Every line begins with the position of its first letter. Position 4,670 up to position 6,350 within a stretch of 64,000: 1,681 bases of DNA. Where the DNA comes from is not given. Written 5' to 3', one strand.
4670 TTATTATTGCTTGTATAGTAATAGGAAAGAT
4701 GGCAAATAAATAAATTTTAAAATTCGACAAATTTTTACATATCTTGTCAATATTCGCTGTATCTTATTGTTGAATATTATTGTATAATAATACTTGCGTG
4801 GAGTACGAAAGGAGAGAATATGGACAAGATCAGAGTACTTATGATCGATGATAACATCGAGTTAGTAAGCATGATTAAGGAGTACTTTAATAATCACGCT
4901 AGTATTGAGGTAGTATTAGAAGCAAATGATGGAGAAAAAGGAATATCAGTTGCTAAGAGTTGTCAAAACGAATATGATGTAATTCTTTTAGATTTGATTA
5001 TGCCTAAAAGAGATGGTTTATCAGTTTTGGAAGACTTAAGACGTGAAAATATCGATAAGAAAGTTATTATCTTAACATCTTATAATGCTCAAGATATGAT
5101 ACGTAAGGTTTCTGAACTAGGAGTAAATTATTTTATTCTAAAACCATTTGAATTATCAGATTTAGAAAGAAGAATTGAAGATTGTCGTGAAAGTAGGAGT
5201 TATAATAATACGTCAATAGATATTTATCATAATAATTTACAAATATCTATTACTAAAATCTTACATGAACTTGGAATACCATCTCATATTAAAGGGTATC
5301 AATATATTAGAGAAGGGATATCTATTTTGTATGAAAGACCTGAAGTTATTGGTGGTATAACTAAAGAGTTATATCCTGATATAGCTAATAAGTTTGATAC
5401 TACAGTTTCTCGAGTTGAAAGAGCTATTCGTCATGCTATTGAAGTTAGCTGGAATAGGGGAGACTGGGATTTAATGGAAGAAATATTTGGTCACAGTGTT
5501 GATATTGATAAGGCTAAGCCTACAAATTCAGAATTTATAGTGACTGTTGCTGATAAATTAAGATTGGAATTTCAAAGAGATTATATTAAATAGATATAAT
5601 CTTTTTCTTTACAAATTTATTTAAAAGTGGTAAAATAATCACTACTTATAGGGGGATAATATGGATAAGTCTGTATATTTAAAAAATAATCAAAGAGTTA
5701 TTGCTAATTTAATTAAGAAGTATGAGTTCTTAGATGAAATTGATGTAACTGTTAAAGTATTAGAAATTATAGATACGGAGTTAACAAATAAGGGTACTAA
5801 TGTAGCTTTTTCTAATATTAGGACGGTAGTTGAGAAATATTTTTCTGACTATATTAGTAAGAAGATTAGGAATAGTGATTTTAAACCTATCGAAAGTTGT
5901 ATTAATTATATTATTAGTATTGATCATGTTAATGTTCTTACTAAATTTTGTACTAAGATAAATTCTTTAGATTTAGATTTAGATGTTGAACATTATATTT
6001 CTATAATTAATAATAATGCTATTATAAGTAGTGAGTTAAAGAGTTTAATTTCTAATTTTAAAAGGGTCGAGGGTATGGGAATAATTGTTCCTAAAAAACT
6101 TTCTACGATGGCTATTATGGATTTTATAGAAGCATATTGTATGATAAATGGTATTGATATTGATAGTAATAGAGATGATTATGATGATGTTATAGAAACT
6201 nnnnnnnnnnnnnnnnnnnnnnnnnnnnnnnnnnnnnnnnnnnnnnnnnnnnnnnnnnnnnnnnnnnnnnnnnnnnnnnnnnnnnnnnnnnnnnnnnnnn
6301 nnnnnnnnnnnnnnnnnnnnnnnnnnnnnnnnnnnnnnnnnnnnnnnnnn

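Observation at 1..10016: Central glycolytic operon interrupted twice: glycolipid synthase pair, then spo0A, an atypical sigma-70 and an AAA ATPase, between pgk, tpiA and gpmI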

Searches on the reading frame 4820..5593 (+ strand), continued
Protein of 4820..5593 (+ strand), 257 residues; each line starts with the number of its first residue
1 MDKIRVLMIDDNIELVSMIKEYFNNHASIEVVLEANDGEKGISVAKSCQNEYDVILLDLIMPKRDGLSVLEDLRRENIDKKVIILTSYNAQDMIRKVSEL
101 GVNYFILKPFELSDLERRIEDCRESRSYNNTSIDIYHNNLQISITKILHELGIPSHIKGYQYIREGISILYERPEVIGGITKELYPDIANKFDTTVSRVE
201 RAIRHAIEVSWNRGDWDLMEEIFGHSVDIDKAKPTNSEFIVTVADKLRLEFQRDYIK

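Call 98: search_protein_families(library=pfam, proteins=[L045:7257-8627:+, L045:6455-7288:+, L073:5882-6844:+, L073:4777-5514:+, L013:3317-4345:+, L013:109-2034:+, L055:4043-4786:+, L055:2709-3977:+, L055:1803-2681:+, L073:2358-3611:+], max_evalue=0.0001)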
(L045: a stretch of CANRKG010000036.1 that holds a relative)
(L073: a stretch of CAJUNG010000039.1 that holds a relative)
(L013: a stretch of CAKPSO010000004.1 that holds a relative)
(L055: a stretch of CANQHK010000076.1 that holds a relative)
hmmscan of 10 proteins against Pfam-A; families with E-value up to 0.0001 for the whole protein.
L045:7257-8627:+ (456 aa): 1 family
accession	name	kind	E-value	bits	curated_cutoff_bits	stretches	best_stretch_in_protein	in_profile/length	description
PF07949.17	YbbR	-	1.2e-26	93.2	22.3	2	280-358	1-81/81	YbbR-like protein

L045:6455-7288:+ (277 aa): 2 families
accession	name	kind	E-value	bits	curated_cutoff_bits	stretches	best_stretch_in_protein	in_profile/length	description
PF02457.21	DAC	-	8.8e-39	132.2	27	1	119-236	2-118/119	DisA bacterial checkpoint controller nucleotide-binding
PF19293.4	CdaA_N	-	4.2e-08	33.7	23.8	1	12-86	7-81/81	CdaA N-terminal transmembrane domain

L073:5882-6844:+ (320 aa): 1 family
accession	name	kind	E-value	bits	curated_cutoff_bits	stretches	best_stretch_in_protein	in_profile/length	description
PF07690.21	MFS_1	-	2.9e-15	56.5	33.4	1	3-224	67-291/347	Major Facilitator Superfamily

L073:4777-5514:+ (245 aa): 2 families
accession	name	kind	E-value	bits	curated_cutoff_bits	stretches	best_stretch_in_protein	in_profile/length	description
PF13472.12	Lipase_GDSL_2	-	9e-19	69.1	32.9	1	32-233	1-177/178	GDSL-like Lipase/Acylhydrolase family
PF00657.28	Lipase_GDSL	-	4.3e-13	50.3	23.6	1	30-236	1-205/208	GDSL-like Lipase/Acylhydrolase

L013:3317-4345:+ (342 aa): 1 family
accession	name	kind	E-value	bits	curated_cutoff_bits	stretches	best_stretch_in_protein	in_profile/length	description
PF00078.32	RVT_1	-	3.4e-17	63.3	29.6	1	72-273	8-205/205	Reverse transcriptase (RNA-dependent DNA polymerase)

L013:109-2034:+ (641 aa): 0 families

L055:4043-4786:+ (247 aa): 2 families
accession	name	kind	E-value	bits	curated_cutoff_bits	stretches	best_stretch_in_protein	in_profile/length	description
PF13472.12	Lipase_GDSL_2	-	1.3e-22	81.6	32.9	1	32-233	1-177/178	GDSL-like Lipase/Acylhydrolase family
PF00657.28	Lipase_GDSL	-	2.8e-18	67.3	23.6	1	30-239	1-208/208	GDSL-like Lipase/Acylhydrolase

L055:2709-3977:+ (422 aa): 1 family
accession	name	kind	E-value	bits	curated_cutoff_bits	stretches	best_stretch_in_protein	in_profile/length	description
PF00275.25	EPSP_synthase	-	1.1e-98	331.1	22.8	1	12-410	2-417/417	EPSP synthase (3-phosphoshikimate 1-carboxyvinyltransferase)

L055:1803-2681:+ (292 aa): 1 family
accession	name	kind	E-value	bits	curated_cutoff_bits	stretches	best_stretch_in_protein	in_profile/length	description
PF01116.26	F_bP_aldolase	-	3.1e-101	339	25.5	1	13-290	1-275/277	Fructose-bisphosphate aldolase class-II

L073:2358-3611:+ (417 aa): 1 family
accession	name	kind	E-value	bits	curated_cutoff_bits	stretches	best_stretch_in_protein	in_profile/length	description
PF00275.25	EPSP_synthase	-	1.7e-94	317.3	22.8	1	8-405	3-417/417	EPSP synthase (3-phosphoshikimate 1-carboxyvinyltransferase)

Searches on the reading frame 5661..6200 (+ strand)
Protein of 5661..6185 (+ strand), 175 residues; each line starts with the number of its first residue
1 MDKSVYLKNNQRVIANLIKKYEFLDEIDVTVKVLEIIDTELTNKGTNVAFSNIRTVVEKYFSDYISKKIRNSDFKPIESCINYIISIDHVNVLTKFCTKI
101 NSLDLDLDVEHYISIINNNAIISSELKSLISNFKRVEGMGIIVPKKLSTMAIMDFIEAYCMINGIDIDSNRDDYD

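Call 43: search_protein_representatives(protein=window:5661-6185:+)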
Query: 175 residues. Proteins with E-value up to 0.001 (for the whole library): 10; up to 1e-10: 5; up to 1e-30: 1. The best 10 are listed.
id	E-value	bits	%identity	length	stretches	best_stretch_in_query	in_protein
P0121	1.4e-101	353.5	98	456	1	1-175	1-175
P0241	7.6e-21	91.1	32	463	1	6-168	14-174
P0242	1.6e-14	70.6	35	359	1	6-164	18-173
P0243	1.6e-14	70.6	31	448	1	2-168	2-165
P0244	1.4e-12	64.2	29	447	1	3-167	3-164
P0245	5.0e-10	55.9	38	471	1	4-167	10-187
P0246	1.5e-08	51.1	33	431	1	1-174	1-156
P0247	3.3e-07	46.8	28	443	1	6-172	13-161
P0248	3.1e-06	43.6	24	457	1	11-168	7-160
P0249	3.7e-05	40.1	38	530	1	66-175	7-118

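Call 61: predict_structure(alignment_id=A2)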
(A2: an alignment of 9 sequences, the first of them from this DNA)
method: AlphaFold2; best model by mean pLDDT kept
length: 180 residues; sequences in the alignment: 9
mean_pLDDT: 90.4   pTM: 0.82
mean pLDDT of the five models: 90.4, 90.2, 89.8, 89.8, 89.1
residues with pLDDT >= 90: 145; 70-90: 23; 50-70: 6; < 50: 6
segments of 3 or more residues with pLDDT < 50: 175-180
pLDDT, mean of each block of 10 residues (from residue 1): 89 96 95 97 93 97 95 94 94 94 92 95 96 88 82 95 88 47
secondary structure, 60 per line:
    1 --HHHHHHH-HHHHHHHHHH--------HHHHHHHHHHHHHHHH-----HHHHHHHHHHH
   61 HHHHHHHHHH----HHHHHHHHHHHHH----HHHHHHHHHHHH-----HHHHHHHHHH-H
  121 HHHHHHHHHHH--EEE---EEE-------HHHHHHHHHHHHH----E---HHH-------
elements in order: H3-9 H11-20 H29-44 H50-70 H75-87 H92-103 H109-118 H120-131 E134-136 E140-142 H150-162

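Call 63: find_encoding_contigs(protein=P0241, flank=6000, max_places=3)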
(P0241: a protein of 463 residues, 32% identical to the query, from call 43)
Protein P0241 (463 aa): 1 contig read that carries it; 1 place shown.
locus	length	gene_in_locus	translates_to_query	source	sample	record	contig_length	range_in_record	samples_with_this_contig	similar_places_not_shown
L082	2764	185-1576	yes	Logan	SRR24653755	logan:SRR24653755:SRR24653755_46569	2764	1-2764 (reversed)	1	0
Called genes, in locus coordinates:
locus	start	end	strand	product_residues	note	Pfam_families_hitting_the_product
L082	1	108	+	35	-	?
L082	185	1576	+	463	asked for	PF04542:Sigma70_r2, PF04539:Sigma70_r3, PF04545:Sigma70_r4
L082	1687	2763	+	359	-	?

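Call 64: find_encoding_contigs(protein=P0245, flank=6000, max_places=3)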
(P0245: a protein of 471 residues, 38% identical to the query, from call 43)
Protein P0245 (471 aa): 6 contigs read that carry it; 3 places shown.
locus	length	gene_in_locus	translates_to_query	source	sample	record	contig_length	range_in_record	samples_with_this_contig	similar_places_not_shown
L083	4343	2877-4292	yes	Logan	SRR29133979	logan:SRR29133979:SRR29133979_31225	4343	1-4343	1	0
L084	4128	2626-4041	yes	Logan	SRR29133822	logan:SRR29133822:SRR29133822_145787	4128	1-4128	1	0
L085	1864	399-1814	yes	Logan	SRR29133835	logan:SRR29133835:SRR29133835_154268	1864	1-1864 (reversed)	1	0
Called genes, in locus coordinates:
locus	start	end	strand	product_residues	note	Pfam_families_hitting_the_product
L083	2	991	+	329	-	?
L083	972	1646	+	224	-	PF00121:TIM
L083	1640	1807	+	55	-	-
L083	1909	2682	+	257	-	PF00072:Response_reg, PF08769:Spo0A_C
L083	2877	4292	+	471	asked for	PF00140:Sigma70_r1_2, PF04542:Sigma70_r2, PF04539:Sigma70_r3, PF04545:Sigma70_r4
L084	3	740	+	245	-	?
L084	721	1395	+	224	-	PF00121:TIM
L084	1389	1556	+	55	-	-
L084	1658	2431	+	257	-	PF00072:Response_reg, PF08769:Spo0A_C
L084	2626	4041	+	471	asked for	PF00140:Sigma70_r1_2, PF04542:Sigma70_r2, PF04539:Sigma70_r3, PF04545:Sigma70_r4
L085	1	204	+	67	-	?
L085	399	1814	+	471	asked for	PF00140:Sigma70_r1_2, PF04542:Sigma70_r2, PF04539:Sigma70_r3, PF04545:Sigma70_r4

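Call 65: find_encoding_contigs(protein=P0244, flank=6000, max_places=3)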
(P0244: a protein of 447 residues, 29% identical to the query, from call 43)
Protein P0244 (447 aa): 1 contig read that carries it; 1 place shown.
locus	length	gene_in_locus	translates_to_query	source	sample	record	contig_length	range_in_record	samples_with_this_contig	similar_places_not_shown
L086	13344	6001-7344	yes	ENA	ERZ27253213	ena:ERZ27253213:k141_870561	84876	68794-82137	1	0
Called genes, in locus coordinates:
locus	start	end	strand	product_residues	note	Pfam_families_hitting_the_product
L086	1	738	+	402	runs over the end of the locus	PF00162:PGK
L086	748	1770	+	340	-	PF03706:LPG_synthase_TM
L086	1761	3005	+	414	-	PF13439:Glyco_transf_4, PF13579:Glyco_trans_4_4, PF00534:Glycos_transf_1, PF13692:Glyco_trans_1_4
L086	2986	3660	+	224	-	PF00121:TIM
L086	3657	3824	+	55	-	-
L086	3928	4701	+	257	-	PF00072:Response_reg, PF08769:Spo0A_C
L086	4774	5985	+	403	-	PF00140:Sigma70_r1_2, PF04542:Sigma70_r2, PF04539:Sigma70_r3, PF04545:Sigma70_r4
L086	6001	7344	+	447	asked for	PF00140:Sigma70_r1_2 (weak), PF04542:Sigma70_r2, PF04539:Sigma70_r3, PF04545:Sigma70_r4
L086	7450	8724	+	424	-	PF13173:AAA_14, PF13635:DUF4143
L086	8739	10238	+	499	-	PF01676:Metalloenzyme, PF06415:iPGM_N, PF01663:Phosphodiest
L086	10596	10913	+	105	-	PF00338:Ribosomal_S10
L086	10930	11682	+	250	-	PF00297:Ribosomal_L3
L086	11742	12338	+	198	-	PF00573:Ribosomal_L4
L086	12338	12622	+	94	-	PF00276:Ribosomal_L23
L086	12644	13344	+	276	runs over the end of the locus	PF00181:Ribosomal_L2_N, PF03947:Ribosomal_L2_C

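Call 66: find_encoding_contigs(protein=P0247, flank=6000, max_places=3)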
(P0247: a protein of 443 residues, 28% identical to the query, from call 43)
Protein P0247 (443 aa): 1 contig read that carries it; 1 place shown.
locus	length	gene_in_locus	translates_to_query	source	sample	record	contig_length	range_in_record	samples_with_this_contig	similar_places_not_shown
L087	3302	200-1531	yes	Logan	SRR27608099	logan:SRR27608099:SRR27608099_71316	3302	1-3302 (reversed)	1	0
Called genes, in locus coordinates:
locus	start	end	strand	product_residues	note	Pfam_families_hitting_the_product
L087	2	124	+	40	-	?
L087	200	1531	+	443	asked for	PF00140:Sigma70_r1_2 (weak), PF04542:Sigma70_r2, PF04539:Sigma70_r3, PF04545:Sigma70_r4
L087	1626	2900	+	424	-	PF13173:AAA_14, PF13635:DUF4143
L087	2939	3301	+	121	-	?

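Call 67: find_encoding_contigs(protein=P0248, flank=6000, max_places=3)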
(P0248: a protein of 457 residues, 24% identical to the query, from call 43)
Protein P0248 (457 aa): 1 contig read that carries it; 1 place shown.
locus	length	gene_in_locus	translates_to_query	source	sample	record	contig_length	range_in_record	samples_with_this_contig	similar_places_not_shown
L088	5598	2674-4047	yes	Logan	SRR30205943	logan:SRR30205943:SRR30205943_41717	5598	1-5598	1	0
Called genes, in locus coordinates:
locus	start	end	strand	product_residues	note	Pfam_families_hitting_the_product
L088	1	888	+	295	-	?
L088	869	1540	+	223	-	PF00121:TIM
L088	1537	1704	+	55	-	-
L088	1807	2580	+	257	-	PF00072:Response_reg, PF08769:Spo0A_C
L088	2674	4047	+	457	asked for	PF04542:Sigma70_r2, PF04539:Sigma70_r3, PF04545:Sigma70_r4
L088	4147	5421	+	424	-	PF13173:AAA_14, PF13635:DUF4143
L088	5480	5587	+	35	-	-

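Call 85: fold_search(model_id=the predicted structure, library=viral)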
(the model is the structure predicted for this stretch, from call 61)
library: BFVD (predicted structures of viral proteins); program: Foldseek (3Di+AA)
matches with E <= 10: 61; with E <= 0.001: 0
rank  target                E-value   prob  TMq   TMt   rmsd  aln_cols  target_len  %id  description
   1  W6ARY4                6.2e-01  0.54  0.28  0.40   5.5       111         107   10  Uncharacterized protein [Erwinia phage Ea35-70]
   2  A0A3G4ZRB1            9.5e-01  0.08  0.20  0.10  12.8       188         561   18  RING-type domain-containing protein [Dasosvirus sp.]
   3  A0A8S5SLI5            2.0e+00  0.05  0.17  0.05  26.5       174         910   12  Tail tape measure protein [Siphoviridae sp. ctrCN24]
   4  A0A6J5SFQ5            2.9e+00  0.04  0.17  0.08  16.6       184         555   13  Phage tail lysozyme domain-containing protein [uncultured Caudovirales phage]
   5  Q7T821                3.7e+00  0.02  0.15  0.10  18.3       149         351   13  Minor outer capsid protein P9 [Rice dwarf virus]
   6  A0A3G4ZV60            4.4e+00  0.03  0.18  0.10  15.1       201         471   15  Uncharacterized protein [Barrevirus sp.]
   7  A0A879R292            4.4e+00  0.02  0.16  0.09  16.7       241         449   11  Tetratricopeptide repeat protein [Synechococcus phage S-SRM01]
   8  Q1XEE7                4.6e+00  0.08  0.15  0.13   7.2        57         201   19  Heat shock protein 70 homologue (Fragment) [Grapevine leafroll-associated virus 4]
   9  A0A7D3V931            4.6e+00  0.04  0.21  0.11  12.1       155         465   12  Ankyrin repeat protein [Fadolivirus FV1/VV64]
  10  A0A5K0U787            4.6e+00  0.03  0.18  0.06  15.9       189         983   13  SWIB/MDM2 domain protein [Yasminevirus sp. GU-2018]
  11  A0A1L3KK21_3          4.6e+00  0.02  0.19  0.05  15.8       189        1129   14  (no name in the UniProt tables at hand)
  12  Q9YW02                4.8e+00  0.06  0.26  0.17  10.4       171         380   10  ORF MSV090 putative Molluscum contagiosum virus MC121L (Vaccinia A16L) homolog, similar to GB:U60315 [Melanoplus sanguinipes entomopoxvirus]
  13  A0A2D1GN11            4.8e+00  0.04  0.18  0.18  13.0       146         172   10  (no name in the UniProt tables at hand)
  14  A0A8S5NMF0            4.8e+00  0.02  0.18  0.14  18.7       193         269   14  Uncharacterized protein [Myoviridae sp. ctSGm32]
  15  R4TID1                4.8e+00  0.02  0.16  0.15  16.5       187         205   11  (no name in the UniProt tables at hand)
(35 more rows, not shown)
